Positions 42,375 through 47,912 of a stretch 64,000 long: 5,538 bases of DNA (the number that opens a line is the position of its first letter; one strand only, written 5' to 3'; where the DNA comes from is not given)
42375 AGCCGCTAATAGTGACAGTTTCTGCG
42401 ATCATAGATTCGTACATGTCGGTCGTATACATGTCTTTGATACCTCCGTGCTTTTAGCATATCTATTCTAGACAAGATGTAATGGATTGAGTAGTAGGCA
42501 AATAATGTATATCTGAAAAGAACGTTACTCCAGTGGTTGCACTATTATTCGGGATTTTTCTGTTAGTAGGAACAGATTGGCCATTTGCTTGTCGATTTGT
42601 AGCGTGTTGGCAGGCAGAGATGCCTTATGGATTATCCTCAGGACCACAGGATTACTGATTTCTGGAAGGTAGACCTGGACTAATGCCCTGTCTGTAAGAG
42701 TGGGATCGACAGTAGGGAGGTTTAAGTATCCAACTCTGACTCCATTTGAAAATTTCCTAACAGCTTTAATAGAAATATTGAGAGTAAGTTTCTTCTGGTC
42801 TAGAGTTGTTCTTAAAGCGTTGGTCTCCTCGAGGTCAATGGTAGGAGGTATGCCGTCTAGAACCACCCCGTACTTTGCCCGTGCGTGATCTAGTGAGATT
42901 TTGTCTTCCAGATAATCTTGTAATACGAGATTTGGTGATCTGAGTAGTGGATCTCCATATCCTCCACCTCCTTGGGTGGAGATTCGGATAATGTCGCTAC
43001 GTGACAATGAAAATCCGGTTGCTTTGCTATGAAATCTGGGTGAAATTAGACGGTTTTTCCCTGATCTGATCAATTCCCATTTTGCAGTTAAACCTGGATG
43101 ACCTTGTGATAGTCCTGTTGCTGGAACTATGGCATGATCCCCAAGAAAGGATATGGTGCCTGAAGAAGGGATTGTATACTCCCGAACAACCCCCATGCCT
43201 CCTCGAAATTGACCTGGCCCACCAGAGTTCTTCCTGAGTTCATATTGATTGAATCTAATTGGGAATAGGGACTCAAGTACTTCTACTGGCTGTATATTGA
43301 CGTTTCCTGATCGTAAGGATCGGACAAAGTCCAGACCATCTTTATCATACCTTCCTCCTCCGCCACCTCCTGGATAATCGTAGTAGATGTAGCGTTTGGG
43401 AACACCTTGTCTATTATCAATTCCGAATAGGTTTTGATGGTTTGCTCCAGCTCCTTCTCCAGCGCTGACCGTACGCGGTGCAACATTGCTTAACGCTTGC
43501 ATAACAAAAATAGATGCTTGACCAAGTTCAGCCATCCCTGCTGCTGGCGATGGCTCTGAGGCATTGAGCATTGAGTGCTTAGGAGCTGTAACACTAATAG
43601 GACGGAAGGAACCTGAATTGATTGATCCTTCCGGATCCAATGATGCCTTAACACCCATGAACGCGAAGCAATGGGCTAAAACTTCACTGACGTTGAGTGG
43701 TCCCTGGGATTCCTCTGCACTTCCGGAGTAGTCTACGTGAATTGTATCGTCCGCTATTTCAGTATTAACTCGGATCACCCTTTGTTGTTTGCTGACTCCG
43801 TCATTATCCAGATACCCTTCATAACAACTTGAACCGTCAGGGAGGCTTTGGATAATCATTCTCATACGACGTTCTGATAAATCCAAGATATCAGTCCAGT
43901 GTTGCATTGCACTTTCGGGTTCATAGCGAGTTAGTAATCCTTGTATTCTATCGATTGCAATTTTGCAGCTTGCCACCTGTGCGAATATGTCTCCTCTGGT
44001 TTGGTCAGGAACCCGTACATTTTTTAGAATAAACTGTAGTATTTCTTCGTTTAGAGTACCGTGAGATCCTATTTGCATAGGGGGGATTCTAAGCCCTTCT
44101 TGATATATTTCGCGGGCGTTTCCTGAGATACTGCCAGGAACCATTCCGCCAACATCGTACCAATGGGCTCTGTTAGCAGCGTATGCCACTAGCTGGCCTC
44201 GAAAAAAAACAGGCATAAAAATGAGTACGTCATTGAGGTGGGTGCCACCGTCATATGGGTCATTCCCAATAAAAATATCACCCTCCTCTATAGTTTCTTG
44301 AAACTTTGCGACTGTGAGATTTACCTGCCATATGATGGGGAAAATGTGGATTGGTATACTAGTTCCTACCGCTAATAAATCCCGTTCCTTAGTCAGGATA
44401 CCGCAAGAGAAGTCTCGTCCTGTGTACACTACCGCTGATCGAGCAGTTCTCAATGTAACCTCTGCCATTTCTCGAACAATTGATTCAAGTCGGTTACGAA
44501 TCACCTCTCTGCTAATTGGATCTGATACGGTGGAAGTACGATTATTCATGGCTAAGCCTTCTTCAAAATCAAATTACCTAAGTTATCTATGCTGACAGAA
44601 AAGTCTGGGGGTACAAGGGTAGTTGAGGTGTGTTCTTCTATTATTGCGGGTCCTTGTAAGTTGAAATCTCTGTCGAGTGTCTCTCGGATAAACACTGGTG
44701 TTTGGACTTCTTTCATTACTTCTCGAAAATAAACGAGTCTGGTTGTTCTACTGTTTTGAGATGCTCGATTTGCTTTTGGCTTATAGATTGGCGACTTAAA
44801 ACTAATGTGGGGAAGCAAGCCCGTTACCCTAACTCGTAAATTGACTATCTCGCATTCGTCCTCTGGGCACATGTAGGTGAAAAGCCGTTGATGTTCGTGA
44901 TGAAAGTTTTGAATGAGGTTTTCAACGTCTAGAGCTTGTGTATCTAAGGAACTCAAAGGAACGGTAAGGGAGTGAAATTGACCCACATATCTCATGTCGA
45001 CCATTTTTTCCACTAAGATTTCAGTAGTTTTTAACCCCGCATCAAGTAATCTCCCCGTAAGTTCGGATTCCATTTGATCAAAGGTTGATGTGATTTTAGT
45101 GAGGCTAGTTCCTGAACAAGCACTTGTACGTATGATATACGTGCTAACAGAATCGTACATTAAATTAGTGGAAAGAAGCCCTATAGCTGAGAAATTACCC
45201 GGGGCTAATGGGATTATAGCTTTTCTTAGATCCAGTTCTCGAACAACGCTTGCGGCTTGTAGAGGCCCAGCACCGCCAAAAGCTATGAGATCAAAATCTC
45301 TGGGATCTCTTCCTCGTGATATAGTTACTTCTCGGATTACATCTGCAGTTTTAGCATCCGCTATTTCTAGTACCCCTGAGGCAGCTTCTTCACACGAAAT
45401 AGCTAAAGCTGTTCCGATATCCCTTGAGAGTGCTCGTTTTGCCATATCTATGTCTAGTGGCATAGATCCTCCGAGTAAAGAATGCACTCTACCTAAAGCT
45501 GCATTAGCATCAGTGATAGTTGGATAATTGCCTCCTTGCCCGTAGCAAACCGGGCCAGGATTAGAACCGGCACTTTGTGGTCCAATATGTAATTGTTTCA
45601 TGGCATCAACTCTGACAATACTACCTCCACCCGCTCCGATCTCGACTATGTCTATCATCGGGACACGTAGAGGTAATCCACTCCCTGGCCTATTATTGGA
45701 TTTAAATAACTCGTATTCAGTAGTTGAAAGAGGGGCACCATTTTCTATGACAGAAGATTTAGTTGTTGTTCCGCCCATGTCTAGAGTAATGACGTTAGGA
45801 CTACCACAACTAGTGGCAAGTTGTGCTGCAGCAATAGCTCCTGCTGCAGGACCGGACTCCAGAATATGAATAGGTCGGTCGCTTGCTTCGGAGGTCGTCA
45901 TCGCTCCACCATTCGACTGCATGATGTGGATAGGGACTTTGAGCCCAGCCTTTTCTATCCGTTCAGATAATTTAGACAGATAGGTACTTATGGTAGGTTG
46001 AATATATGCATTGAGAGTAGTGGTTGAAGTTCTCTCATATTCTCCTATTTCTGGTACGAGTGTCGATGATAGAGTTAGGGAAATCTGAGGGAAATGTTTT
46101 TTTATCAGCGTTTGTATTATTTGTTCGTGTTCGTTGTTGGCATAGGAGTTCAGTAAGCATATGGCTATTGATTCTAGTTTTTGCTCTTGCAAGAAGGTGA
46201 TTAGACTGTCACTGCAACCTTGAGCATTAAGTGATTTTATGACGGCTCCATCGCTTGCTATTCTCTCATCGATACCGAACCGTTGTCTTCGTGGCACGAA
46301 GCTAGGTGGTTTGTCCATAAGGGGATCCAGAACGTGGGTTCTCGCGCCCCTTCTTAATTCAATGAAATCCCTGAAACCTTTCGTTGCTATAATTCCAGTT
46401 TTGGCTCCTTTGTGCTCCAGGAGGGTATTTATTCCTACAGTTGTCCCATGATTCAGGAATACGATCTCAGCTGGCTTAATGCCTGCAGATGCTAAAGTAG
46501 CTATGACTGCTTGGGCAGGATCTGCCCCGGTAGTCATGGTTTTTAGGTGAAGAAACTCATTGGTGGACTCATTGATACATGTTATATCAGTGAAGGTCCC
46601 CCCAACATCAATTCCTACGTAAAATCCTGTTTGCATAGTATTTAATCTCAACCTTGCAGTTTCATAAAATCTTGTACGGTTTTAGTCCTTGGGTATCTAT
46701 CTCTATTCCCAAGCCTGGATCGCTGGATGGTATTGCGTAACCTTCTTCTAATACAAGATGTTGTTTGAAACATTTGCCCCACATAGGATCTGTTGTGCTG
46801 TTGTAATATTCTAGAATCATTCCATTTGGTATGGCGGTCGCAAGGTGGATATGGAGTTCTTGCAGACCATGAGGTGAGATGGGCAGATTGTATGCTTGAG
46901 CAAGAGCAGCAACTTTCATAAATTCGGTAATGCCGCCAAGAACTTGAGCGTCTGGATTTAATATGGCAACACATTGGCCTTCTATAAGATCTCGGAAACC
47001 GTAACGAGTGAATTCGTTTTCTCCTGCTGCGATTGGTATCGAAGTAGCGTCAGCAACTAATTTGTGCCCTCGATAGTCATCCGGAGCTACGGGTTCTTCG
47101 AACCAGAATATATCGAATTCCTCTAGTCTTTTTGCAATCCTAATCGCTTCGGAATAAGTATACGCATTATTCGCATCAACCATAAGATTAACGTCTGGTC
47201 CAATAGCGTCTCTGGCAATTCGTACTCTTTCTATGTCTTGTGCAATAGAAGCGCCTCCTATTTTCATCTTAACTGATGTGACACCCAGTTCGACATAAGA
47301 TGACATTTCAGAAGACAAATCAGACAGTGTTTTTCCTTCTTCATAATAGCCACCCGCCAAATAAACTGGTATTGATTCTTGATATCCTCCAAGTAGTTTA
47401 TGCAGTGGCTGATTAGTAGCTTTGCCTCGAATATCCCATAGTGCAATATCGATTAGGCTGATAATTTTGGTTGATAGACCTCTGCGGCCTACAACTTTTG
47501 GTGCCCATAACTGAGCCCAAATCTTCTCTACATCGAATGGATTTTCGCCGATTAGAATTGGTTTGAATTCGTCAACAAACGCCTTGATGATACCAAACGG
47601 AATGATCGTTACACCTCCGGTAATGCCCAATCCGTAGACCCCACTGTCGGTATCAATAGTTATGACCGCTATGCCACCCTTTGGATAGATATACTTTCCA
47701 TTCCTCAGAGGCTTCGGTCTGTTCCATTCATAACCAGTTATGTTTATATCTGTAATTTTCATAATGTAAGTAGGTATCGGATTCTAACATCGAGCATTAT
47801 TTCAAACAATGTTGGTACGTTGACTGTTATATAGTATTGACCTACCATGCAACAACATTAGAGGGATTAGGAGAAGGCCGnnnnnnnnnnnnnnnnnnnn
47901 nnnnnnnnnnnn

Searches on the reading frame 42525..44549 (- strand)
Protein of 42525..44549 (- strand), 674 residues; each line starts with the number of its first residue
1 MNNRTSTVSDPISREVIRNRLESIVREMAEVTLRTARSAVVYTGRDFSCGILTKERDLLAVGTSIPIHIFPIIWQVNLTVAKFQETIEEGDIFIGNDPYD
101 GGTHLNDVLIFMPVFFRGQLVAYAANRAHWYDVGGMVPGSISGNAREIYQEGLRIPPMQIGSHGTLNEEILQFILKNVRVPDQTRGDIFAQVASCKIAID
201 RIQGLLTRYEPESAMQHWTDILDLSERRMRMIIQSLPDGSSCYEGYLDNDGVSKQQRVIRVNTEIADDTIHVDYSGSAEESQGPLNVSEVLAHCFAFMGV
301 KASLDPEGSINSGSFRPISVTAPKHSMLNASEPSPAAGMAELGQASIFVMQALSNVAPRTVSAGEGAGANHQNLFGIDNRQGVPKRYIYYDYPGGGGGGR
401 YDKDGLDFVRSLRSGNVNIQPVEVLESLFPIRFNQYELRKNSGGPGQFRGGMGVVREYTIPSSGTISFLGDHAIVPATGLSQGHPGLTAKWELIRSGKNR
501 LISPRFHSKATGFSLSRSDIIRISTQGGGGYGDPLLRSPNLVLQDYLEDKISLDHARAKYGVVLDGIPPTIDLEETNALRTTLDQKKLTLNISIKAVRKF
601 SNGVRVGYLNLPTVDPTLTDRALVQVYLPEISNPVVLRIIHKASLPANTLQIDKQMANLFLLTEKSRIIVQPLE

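Call 4: search_protein_families(library=pfam, proteins=[window:42525-44549:-])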
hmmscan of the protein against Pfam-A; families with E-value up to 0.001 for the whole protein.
window:42525-44549:- (674 aa): 1 family
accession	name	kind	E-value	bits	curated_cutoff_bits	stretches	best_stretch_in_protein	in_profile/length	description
PF02538.19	Hydantoinase_B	-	7.6e-152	506.8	26.8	1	10-534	1-519/519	Hydantoinase B/oxoprolinase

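Call 29: search_protein_families(library=ncbifam, proteins=[window:42525-44549:-], max_evalue=0.01)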
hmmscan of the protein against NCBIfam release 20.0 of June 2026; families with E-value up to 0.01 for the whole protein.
window:42525-44549:- (674 aa): 2 families
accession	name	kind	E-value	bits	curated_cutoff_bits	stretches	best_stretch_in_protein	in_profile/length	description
NF050157.1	CapLactmsBetCapB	equivalog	2.5e-80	270.4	1000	1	10-578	2-573/577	caprolactamase subunit beta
NF042976.1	AcphenoCarb_ApcD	equivalog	1.5e-39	135.9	1500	2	10-457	30-486/685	acetophenone carboxylase subunit delta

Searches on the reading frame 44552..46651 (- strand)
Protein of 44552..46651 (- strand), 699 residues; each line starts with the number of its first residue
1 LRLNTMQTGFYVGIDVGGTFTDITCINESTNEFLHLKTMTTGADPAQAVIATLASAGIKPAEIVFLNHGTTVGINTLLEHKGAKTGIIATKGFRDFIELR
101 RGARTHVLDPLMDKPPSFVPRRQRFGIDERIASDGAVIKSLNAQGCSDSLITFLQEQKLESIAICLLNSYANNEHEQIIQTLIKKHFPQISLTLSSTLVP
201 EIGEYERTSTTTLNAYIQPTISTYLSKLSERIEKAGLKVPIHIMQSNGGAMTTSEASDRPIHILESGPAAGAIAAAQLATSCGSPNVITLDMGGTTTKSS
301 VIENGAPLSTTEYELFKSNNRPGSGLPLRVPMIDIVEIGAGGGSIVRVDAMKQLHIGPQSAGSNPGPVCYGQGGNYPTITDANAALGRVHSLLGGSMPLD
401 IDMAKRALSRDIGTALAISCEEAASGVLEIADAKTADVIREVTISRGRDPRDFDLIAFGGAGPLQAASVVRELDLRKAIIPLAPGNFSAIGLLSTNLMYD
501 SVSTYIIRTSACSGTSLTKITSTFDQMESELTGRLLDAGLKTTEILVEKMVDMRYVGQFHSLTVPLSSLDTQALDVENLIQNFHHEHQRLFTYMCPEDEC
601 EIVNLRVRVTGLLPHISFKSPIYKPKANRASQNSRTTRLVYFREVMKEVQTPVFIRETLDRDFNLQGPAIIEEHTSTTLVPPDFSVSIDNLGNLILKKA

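Call 4: search_protein_families(library=pfam, proteins=[window:44552-46651:-])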
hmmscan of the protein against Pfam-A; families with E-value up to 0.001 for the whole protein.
window:44552-46651:- (699 aa): 3 families
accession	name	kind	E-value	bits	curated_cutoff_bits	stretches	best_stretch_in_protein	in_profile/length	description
PF01968.24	Hydantoinase_A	-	1.6e-89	300.4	22.9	1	207-498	1-288/291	Hydantoinase/oxoprolinase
PF05378.19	Hydant_A_N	-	5.1e-42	144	25.2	1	12-186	2-175/176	Hydantoinase/oxoprolinase N-terminal region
PF19278.4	Hydant_A_C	-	4.3e-14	52.8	21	1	518-692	12-186/193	Hydantoinase/oxoprolinase C-terminal domain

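Call 29: search_protein_families(library=ncbifam, proteins=[window:44552-46651:-], max_evalue=0.01)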
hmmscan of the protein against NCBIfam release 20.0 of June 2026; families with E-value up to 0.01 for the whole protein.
window:44552-46651:- (699 aa): 4 families
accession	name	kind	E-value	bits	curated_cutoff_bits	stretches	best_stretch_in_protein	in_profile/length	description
NF050156.1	CapLactmsAlpCapA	equivalog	4.7e-159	530.9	1000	1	10-697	1-686/689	caprolactamase subunit alpha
NF042975.2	AcphenoCarb_ApcC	equivalog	5.1e-81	272.9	1500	1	12-696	11-709/733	acetophenone carboxylase subunit gamma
NF042960.1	AcphenoCarb_ApcA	equivalog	2.2e-57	194.7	1250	1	12-698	4-657/658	acetophenone carboxylase subunit alpha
NF040623.1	MfnF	equivalog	0.0007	18.9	520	0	237-309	83-151/324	(4-{4-[2-(gamma-L-glutamylamino)ethyl]phenoxymethyl}furan-2-yl)methanamine synthase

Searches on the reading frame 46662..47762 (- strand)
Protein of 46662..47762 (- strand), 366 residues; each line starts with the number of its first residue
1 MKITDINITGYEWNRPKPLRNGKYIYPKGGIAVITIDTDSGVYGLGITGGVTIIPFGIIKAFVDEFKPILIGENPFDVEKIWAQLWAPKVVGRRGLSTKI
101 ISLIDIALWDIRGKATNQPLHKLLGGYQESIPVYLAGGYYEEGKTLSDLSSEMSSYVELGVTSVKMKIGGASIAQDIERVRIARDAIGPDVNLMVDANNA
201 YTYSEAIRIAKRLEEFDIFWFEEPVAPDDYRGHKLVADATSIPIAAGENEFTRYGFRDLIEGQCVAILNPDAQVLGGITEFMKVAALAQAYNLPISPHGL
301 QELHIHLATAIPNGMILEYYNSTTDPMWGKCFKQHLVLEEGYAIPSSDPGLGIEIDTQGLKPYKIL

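Call 4: search_protein_families(library=pfam, proteins=[window:46662-47762:-])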
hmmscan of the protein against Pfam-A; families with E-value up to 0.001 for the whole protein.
window:46662-47762:- (366 aa): 2 families
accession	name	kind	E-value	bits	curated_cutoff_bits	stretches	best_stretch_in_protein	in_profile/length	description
PF13378.12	MR_MLE_C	-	6.2e-66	222.7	29.4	1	151-357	4-217/219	Enolase C-terminal domain-like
PF02746.21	MR_MLE_N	-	4.9e-13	49.8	22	1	27-125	24-117/117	Mandelate racemase / muconate lactonizing enzyme, N-terminal domain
